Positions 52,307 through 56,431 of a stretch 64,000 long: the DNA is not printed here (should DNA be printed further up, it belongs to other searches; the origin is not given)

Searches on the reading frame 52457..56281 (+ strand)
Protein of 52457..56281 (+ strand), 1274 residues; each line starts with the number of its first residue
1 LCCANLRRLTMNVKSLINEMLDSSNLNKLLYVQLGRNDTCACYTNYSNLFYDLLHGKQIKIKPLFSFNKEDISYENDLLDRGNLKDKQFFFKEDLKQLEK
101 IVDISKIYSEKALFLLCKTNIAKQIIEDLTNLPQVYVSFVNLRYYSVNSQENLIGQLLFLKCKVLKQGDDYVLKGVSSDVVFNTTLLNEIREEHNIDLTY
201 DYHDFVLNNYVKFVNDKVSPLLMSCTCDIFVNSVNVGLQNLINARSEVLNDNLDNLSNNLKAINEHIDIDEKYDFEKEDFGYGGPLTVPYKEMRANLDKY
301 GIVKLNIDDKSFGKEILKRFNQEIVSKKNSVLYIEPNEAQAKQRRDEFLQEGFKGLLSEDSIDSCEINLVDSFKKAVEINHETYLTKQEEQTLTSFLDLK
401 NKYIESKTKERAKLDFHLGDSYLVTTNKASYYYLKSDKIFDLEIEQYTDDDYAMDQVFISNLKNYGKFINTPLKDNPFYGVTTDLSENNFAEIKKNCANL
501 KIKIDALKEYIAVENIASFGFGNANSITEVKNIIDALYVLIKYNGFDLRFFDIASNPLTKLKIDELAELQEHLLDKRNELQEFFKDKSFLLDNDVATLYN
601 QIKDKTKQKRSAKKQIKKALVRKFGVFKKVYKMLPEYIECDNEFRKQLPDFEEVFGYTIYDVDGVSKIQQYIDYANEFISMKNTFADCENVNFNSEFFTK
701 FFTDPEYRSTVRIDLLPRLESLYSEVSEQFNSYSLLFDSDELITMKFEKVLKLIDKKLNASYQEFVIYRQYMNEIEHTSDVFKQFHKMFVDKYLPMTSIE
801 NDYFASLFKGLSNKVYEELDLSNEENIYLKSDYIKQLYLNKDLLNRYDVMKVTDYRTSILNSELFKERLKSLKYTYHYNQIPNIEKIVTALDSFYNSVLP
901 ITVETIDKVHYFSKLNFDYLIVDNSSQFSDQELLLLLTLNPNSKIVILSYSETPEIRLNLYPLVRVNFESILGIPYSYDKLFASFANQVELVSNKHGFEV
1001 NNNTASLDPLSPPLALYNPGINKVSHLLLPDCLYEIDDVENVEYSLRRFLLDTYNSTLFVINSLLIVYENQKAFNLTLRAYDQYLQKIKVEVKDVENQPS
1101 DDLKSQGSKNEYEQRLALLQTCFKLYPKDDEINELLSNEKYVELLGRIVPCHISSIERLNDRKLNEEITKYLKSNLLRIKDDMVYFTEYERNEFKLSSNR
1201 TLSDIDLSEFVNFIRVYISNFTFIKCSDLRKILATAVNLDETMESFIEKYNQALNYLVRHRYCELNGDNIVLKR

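Call 7: search_protein_families(library=ncbifam, proteins=[window:52457-56281:+], max_evalue=0.00001)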
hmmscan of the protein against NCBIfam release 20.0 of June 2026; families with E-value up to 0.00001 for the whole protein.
window:52457-56281:+ (1274 aa): 1 family
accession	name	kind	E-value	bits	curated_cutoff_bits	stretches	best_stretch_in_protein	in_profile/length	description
NF058533.1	antiphage_ProA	equivalog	4.5e-06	24.4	1500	0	14-199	361-546/1903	anti-phage protein ProA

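Call 55: search_protein_families(library=pfam, proteins=[window:52457-56281:+], max_evalue=0.001)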
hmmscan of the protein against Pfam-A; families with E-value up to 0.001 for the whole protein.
window:52457-56281:+ (1274 aa): 0 families
